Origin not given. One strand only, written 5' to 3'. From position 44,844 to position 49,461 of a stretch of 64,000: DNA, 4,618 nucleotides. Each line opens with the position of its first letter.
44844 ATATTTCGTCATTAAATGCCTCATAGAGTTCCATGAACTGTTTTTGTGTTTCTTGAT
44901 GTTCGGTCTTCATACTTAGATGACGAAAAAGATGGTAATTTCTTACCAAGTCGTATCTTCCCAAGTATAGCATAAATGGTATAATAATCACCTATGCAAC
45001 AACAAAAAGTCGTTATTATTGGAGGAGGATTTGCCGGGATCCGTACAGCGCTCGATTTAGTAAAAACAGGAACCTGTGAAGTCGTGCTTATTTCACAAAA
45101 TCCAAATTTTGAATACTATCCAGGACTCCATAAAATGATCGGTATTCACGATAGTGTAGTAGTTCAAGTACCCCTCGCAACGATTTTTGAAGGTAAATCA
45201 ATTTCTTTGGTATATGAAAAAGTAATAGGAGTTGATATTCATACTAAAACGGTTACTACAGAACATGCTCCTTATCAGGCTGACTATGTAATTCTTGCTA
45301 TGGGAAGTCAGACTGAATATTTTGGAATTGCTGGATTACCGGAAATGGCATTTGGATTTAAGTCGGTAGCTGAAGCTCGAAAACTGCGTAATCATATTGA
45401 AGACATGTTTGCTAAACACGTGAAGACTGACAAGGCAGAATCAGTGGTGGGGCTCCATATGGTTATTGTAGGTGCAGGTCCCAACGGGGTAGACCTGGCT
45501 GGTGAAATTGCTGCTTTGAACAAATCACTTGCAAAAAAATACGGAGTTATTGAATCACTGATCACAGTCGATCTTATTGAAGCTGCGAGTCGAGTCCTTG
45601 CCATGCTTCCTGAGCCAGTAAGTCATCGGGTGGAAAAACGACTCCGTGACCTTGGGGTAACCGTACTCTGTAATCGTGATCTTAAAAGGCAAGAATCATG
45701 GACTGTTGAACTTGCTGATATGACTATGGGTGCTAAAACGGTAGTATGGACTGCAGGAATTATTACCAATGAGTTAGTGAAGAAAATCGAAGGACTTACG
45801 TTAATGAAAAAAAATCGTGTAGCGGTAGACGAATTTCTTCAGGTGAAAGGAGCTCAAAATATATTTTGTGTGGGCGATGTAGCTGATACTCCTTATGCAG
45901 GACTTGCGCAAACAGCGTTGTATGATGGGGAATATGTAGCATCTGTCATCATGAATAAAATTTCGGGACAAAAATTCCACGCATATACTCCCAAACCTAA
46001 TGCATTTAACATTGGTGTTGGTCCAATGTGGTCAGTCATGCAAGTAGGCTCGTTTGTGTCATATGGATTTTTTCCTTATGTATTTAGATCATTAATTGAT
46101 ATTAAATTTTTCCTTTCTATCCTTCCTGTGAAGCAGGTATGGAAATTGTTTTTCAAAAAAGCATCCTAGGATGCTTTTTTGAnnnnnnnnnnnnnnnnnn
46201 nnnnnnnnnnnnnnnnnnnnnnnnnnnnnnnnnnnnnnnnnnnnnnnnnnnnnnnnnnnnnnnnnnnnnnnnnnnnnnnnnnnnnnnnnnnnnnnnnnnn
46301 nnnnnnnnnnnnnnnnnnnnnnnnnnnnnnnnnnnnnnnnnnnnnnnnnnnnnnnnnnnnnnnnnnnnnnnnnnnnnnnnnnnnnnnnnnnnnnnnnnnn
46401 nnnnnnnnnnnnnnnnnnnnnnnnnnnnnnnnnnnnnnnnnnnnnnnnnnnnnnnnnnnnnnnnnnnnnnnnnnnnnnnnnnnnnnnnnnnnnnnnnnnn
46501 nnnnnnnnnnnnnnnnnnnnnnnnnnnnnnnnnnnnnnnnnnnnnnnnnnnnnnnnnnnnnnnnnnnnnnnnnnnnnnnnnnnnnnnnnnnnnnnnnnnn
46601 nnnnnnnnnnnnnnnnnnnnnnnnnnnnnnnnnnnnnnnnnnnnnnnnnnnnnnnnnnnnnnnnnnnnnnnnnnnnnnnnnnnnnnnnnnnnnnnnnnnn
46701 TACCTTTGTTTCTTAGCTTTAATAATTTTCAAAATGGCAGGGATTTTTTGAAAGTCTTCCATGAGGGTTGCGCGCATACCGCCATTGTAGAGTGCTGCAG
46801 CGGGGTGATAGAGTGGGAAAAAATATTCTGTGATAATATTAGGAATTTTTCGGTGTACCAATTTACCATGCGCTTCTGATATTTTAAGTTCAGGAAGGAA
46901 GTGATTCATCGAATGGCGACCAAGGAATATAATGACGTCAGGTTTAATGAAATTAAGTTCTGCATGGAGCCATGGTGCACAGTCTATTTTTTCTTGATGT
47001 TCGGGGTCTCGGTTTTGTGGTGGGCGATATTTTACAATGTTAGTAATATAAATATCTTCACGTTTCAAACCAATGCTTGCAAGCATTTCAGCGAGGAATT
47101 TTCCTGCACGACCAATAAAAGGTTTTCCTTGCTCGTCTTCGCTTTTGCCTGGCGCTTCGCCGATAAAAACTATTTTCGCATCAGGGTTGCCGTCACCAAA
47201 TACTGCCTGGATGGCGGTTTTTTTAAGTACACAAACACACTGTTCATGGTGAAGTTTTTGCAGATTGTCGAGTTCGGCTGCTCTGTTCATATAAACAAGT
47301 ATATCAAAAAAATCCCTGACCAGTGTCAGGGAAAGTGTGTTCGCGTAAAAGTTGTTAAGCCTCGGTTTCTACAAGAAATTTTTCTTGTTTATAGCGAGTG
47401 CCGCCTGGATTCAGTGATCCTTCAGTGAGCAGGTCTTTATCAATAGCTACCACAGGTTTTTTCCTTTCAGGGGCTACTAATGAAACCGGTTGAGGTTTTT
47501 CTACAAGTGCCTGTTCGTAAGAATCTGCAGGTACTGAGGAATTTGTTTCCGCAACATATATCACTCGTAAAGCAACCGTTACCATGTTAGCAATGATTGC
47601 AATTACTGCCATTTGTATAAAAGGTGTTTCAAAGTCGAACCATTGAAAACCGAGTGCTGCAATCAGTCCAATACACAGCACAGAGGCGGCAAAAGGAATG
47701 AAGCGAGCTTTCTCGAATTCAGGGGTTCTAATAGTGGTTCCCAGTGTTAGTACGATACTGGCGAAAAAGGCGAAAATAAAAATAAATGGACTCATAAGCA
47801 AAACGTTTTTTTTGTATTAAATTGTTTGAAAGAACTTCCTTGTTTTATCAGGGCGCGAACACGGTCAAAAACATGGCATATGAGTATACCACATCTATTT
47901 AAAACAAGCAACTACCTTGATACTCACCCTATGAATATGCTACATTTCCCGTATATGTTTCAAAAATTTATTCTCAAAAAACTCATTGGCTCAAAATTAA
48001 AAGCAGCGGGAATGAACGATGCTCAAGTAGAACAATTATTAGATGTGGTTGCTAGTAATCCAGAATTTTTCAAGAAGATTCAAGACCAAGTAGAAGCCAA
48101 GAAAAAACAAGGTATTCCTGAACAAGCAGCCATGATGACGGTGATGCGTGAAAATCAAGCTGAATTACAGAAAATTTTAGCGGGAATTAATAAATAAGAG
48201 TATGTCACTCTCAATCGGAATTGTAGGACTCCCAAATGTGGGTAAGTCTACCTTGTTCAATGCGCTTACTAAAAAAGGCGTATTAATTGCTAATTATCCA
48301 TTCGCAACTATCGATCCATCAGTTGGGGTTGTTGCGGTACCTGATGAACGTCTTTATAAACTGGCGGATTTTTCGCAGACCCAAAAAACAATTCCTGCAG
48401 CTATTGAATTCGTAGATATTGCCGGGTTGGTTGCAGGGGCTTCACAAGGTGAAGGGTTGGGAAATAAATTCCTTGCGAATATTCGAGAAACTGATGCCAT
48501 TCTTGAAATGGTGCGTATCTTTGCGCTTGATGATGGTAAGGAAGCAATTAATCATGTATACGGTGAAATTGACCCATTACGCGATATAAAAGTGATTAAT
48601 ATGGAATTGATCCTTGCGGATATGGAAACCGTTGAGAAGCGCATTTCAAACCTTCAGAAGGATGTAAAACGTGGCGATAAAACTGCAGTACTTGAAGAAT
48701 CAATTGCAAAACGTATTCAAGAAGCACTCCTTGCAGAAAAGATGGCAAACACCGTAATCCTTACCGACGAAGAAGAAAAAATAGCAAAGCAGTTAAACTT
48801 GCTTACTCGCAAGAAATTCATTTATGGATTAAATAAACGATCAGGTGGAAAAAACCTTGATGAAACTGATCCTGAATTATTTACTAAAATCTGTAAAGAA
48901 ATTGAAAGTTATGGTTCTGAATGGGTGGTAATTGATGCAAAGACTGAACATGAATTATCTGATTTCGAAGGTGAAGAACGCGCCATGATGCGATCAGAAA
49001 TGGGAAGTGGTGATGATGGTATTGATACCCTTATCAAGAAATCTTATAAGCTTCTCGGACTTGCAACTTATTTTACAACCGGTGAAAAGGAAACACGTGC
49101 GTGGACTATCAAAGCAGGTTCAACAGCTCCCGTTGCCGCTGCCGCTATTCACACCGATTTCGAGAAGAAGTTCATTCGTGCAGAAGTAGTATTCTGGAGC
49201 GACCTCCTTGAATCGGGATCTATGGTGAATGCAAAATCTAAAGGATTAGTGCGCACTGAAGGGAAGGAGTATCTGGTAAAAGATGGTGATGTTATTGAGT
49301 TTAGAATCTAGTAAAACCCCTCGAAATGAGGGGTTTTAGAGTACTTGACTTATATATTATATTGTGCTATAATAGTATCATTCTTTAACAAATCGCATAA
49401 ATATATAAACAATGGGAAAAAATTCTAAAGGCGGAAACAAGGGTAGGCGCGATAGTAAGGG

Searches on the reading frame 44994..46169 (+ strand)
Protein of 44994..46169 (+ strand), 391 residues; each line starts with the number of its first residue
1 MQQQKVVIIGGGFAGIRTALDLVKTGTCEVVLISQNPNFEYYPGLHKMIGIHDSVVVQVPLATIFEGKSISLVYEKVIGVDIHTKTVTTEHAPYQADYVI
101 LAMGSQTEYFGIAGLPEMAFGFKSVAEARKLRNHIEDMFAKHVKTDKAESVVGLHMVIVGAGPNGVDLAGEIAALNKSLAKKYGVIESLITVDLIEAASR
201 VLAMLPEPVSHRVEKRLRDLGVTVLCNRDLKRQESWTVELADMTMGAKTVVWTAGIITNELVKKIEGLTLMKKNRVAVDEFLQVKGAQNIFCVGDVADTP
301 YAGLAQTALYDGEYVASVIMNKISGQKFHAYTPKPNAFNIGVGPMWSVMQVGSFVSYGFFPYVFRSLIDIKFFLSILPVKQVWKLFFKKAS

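Call 49: search_protein_families(library=pfam, proteins=[window:44994-46169:+], max_evalue=0.00001)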
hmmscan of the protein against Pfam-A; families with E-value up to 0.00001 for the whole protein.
window:44994-46169:+ (391 aa): 4 families
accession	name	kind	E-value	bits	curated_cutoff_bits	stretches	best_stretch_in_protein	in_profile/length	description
PF07992.20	Pyr_redox_2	-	3.8e-41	141.9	26.1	1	5-312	2-291/291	Pyridine nucleotide-disulphide oxidoreductase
PF00070.33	Pyr_redox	-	1.7e-11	44.9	22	1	155-234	1-67/82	Pyridine nucleotide-disulphide oxidoreductase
PF13738.12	Pyr_redox_3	-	3.1e-09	37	30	0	83-176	112-187/305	Pyridine nucleotide-disulphide oxidoreductase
PF01266.30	DAO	-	1.2e-08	35.4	27.9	0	5-37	1-32/353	FAD dependent oxidoreductase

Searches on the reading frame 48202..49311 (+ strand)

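Call 49: search_protein_families(library=pfam, proteins=[window:48202-49311:+], max_evalue=0.00001)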
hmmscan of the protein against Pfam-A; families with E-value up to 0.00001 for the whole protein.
window:48202-49311:+ (369 aa): 3 families
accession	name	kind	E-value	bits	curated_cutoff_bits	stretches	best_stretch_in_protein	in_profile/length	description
PF06071.19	YchF-GTPase_C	-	1.3e-34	118.6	27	1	287-369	1-83/84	Protein of unknown function (DUF933)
PF01926.29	MMR_HSR1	-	5.8e-22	78.4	21.9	1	5-119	2-99/113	50S ribosome-binding GTPase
PF02421.24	FeoB_N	-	1.8e-09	37.7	27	1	5-56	3-53/156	Ferrous iron transport protein B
